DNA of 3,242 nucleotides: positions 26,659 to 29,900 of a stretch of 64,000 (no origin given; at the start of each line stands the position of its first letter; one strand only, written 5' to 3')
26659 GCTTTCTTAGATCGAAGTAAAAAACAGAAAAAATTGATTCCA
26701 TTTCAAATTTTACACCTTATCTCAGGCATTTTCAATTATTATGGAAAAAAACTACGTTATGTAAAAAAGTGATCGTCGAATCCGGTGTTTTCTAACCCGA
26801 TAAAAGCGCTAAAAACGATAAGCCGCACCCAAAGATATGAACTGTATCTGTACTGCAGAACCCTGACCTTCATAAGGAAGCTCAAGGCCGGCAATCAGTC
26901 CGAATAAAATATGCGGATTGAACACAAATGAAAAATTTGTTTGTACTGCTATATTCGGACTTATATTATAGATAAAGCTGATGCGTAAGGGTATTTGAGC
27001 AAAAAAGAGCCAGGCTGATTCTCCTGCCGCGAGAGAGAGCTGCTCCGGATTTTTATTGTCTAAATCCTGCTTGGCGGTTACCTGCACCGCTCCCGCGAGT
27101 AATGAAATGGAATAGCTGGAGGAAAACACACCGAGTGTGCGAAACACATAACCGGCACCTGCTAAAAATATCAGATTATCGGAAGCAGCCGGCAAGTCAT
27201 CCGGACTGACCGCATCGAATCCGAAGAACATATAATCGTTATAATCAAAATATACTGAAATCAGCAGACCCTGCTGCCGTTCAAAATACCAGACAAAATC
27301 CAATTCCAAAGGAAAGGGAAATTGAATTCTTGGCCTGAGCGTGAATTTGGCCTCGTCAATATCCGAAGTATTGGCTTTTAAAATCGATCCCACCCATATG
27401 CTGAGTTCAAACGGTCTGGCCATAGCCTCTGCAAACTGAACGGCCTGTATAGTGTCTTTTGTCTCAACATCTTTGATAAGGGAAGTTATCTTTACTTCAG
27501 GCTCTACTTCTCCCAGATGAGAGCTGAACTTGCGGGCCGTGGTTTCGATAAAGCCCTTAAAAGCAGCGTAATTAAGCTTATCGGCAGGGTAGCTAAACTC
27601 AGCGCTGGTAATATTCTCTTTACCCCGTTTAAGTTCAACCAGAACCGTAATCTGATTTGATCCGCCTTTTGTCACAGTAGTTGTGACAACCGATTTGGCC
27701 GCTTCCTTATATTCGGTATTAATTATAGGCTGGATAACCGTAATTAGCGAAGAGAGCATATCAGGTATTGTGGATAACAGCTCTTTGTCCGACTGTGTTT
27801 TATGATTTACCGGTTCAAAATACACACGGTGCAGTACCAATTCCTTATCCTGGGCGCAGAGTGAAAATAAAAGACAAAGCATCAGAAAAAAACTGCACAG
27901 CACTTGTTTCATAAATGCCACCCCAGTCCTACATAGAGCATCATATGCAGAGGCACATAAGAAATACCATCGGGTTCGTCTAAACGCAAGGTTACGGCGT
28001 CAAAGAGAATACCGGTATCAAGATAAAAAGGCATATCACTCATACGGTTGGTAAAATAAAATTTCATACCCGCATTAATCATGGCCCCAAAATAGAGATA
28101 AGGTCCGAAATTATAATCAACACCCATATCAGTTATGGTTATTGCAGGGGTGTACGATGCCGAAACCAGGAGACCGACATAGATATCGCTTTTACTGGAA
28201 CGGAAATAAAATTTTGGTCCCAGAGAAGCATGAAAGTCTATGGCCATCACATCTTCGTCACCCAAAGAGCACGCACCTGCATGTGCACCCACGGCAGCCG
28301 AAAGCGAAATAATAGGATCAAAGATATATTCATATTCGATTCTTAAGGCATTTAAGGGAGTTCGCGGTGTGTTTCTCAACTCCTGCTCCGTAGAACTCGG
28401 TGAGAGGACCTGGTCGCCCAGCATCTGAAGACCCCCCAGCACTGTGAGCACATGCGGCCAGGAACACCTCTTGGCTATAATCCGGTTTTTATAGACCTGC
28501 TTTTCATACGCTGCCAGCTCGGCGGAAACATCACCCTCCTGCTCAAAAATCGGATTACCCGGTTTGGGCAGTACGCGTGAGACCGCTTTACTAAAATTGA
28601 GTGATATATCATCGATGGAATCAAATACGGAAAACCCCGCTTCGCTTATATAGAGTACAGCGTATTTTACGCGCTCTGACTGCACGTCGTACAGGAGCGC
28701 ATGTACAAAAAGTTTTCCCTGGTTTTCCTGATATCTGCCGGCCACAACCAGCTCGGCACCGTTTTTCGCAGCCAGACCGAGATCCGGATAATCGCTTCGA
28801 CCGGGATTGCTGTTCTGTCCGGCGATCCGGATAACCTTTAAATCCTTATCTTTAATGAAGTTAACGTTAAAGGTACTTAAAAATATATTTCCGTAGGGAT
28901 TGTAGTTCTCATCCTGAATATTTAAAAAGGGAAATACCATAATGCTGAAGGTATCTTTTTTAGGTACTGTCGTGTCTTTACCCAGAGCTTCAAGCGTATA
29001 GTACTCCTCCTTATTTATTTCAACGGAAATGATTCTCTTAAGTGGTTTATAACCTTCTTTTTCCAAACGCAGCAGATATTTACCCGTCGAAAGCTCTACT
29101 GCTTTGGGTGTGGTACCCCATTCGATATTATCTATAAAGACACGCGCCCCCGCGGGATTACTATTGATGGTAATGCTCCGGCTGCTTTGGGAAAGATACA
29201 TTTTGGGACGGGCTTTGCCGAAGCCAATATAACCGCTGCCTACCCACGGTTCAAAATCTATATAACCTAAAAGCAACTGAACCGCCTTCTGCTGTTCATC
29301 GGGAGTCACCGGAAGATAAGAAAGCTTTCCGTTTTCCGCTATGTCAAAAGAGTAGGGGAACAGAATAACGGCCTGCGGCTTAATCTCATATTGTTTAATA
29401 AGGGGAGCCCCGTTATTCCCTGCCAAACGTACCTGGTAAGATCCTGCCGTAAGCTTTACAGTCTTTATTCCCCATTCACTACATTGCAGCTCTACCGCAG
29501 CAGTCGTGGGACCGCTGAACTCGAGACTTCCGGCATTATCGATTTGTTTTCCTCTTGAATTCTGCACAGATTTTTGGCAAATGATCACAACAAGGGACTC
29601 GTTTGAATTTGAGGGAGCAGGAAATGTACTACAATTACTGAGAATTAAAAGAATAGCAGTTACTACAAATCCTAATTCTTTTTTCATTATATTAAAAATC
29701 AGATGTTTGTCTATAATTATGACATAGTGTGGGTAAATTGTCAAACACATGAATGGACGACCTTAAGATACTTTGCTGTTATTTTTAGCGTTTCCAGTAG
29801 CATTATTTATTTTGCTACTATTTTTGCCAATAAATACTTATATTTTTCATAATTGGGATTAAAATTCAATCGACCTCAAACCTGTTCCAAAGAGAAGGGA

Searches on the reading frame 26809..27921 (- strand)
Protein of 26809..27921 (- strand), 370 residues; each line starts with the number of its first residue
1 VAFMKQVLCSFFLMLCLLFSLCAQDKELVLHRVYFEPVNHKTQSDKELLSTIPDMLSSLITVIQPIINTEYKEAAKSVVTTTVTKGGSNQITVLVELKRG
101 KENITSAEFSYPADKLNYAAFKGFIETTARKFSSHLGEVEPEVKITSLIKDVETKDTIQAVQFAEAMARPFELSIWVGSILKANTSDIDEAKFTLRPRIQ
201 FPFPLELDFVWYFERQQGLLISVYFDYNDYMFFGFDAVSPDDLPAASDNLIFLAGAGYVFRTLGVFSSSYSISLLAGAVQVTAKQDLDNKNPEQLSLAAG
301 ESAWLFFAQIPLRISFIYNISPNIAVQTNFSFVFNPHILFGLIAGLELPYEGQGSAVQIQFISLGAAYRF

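Call 4: search_protein_families(library=pfam, proteins=[window:26809-27921:-])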
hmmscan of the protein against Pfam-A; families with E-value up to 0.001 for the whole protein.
window:26809-27921:- (370 aa): 0 families

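Call 36: find_encoding_contigs(protein=window:26809-27912:-, flank=10000, max_places=10)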
Protein window:26809-27912:- (367 aa): 5 contigs read that carry it; 5 places shown.
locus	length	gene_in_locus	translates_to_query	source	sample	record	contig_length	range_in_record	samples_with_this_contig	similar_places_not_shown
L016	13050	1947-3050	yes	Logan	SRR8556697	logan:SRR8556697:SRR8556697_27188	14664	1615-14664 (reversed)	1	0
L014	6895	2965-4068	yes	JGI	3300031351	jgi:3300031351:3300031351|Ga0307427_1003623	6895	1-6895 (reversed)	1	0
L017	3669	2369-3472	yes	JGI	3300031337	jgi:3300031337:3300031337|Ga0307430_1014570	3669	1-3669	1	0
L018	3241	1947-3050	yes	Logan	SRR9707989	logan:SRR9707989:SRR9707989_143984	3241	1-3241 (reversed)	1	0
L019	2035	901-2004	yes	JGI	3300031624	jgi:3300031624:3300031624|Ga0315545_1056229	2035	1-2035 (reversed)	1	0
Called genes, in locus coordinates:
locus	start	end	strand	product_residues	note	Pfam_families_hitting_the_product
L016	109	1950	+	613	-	PF08308:PEGA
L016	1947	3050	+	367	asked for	-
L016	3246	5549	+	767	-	PF04773:FecR, PF13360:PQQ_2, PF13570:Beta-prop_ACSF4 (weak)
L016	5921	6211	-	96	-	PF14903:WG_beta_rep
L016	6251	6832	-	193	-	-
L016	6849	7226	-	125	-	PF00072:Response_reg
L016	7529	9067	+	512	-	PF01547:SBP_bac_1 (faint)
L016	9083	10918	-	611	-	PF13426:PAS_9 (faint), PF13188:PAS_8 (faint), PF00989:PAS (weak), PF08448:PAS_4 (weak), PF00512:HisKA (weak), PF02518:HATPase_c, PF14501:HATPase_c_5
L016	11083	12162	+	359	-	PF12833:HTH_18, PF00165:HTH_AraC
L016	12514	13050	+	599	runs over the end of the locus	PF01073:3Beta_HSD, PF01370:Epimerase, PF04321:RmlD_sub_bind, PF07993:NAD_binding_4 (faint), PF16363:GDP_Man_Dehyd, PF13237:Fer4_10 (weak), PF13187:Fer4_9, PF00881:Nitroreductase, +5 more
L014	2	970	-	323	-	?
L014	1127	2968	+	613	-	PF08308:PEGA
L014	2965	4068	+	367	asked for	-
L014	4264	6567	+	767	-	PF04773:FecR, PF13360:PQQ_2, PF13570:Beta-prop_ACSF4 (weak)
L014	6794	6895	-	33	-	?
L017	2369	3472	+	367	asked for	-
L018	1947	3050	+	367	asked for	-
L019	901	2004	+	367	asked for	-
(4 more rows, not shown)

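Call 54: search_protein_families(library=ncbifam, proteins=[window:26809-27912:-], max_evalue=0.01)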
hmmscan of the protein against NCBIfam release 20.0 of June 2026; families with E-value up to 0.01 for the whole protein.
window:26809-27912:- (367 aa): 0 families

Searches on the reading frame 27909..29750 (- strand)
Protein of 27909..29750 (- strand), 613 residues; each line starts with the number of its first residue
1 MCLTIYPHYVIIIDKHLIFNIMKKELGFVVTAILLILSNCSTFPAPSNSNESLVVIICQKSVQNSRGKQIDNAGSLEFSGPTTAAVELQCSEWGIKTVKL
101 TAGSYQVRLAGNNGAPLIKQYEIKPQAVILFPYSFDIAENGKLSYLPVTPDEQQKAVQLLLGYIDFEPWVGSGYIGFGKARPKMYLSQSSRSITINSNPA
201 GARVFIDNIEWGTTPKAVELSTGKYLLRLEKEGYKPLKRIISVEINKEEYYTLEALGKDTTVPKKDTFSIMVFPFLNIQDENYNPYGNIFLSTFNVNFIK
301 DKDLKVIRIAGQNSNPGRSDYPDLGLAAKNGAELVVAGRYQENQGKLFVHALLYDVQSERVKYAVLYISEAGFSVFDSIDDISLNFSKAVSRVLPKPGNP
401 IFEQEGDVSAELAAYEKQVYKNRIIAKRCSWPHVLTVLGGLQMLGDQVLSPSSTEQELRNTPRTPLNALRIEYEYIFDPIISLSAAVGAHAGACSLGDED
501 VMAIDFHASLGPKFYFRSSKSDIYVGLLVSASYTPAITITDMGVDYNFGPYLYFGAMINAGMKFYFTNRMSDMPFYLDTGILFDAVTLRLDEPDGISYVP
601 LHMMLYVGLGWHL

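Call 4: search_protein_families(library=pfam, proteins=[window:27909-29750:-])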
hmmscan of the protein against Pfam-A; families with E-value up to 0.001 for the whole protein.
window:27909-29750:- (613 aa): 1 family
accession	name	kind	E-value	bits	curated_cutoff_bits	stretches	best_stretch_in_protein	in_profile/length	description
PF08308.17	PEGA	-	2.8e-16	59.6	20.8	1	192-252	3-62/71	PEGA domain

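Call 54: search_protein_families(library=ncbifam, proteins=[window:27909-29750:-], max_evalue=0.01)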
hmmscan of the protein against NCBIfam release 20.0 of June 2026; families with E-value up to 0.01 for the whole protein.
window:27909-29750:- (613 aa): 0 families
